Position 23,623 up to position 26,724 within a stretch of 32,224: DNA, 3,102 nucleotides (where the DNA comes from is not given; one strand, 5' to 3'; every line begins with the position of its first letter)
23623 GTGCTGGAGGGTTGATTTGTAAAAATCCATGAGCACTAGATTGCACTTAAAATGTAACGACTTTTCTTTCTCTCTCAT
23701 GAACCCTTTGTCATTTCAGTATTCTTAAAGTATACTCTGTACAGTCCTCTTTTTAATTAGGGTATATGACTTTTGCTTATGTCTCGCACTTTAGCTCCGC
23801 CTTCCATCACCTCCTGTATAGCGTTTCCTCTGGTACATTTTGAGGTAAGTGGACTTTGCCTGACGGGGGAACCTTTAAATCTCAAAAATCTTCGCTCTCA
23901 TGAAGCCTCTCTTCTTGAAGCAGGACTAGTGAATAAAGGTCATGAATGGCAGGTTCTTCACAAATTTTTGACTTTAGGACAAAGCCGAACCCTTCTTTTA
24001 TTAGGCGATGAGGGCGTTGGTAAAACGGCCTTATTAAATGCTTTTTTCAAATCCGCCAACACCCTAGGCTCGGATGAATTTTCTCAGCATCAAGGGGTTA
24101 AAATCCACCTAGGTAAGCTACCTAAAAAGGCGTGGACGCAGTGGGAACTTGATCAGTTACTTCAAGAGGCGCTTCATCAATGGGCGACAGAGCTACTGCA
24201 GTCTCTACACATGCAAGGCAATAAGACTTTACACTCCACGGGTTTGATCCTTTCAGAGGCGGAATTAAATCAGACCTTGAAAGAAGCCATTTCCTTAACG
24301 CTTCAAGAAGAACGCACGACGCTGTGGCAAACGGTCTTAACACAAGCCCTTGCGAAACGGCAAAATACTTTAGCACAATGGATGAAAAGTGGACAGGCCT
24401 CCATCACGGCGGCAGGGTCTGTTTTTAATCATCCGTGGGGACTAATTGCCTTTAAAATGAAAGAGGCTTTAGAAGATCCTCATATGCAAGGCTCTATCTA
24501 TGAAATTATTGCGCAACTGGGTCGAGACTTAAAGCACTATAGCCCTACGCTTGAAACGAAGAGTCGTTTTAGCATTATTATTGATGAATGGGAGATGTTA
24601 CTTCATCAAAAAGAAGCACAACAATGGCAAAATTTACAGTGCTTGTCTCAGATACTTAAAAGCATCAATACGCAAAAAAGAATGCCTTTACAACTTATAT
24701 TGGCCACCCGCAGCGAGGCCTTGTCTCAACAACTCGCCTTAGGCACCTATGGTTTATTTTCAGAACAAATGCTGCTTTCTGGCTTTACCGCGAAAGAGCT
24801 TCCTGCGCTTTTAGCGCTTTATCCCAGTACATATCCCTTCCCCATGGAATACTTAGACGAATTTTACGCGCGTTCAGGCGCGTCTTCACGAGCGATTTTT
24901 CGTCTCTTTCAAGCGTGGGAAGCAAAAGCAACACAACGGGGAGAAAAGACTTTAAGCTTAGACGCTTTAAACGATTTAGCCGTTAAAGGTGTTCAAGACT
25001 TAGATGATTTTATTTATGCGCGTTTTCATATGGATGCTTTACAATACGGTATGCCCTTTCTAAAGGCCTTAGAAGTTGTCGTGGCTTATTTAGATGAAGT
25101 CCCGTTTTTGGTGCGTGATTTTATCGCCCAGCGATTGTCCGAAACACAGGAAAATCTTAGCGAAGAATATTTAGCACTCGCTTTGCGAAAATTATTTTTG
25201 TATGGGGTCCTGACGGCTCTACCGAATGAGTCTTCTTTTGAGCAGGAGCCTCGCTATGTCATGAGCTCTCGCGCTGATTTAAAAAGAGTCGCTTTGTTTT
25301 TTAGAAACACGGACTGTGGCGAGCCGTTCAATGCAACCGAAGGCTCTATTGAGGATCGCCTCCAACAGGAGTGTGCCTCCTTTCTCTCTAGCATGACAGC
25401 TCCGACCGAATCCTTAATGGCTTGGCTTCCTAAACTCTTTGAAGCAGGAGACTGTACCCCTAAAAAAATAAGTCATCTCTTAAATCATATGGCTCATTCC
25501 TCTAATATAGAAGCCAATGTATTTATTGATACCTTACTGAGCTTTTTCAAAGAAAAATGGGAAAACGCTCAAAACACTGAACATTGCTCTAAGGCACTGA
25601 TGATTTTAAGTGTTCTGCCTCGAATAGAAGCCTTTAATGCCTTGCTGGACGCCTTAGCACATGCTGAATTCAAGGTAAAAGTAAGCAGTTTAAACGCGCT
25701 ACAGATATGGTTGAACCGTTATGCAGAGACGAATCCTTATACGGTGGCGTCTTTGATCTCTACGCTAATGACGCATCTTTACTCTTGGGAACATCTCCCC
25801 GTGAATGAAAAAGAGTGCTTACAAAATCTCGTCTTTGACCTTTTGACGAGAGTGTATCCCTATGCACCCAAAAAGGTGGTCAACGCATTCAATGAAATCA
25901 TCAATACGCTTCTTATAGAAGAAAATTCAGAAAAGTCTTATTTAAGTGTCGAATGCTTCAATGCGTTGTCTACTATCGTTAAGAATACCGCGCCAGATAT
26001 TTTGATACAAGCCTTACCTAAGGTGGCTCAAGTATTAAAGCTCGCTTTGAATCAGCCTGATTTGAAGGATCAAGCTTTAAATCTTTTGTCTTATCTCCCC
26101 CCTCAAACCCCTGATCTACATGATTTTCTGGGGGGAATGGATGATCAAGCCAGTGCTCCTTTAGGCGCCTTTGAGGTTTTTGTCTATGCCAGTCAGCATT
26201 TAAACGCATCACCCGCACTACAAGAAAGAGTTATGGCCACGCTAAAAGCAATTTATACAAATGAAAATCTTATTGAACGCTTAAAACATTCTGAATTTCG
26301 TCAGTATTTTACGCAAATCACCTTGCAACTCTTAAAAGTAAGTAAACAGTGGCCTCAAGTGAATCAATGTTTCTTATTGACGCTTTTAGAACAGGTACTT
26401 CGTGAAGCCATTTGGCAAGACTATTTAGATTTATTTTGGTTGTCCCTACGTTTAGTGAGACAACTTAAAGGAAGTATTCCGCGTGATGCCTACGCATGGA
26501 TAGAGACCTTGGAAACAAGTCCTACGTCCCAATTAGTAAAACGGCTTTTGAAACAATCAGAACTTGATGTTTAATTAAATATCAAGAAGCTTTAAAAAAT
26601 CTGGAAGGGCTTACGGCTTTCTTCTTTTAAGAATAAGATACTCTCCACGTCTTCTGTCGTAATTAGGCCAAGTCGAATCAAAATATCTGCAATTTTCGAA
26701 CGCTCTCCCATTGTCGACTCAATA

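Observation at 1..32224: TGA is never used as a terminator: 25 of 25 credible CDSs end in TAA (18) or TAG (7)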

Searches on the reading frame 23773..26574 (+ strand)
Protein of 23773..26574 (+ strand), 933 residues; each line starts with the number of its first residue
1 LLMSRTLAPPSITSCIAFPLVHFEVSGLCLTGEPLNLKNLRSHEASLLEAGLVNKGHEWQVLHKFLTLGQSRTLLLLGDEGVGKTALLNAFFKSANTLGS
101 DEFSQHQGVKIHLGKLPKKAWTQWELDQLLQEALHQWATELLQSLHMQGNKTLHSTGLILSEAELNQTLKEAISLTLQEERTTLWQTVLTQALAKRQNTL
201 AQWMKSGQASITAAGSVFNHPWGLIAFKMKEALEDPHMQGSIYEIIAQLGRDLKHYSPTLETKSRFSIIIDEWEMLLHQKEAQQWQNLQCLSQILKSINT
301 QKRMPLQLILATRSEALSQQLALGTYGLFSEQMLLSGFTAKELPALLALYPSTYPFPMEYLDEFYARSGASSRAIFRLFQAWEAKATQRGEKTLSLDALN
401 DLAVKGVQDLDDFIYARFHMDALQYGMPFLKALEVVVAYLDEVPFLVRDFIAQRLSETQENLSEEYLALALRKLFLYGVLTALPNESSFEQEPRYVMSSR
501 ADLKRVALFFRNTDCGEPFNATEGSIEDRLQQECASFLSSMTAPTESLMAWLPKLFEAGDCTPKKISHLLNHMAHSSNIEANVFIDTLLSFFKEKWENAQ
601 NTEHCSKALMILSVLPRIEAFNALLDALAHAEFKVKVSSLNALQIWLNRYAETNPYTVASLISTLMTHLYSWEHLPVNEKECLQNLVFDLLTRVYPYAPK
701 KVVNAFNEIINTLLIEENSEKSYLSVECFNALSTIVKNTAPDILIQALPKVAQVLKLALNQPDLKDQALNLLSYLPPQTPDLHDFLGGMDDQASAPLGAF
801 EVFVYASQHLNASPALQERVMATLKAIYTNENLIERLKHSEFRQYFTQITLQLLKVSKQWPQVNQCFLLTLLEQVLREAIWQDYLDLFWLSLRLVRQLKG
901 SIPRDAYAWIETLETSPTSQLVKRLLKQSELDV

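Call 9: search_protein_families(library=pfam, proteins=[window:23773-26574:+])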
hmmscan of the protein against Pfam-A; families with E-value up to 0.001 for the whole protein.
window:23773-26574:+ (933 aa): 3 families
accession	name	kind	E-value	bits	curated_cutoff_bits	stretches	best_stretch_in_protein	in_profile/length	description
PF13191.12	AAA_16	-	1.6e-06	29.2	32.6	1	68-181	21-132/167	AAA ATPase domain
PF13401.12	AAA_22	-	1.4e-05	25.8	27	0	72-315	6-125/130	AAA domain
PF08064.18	UME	-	0.00044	20.5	23.2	1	703-774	10-77/102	UME (NUC010) domain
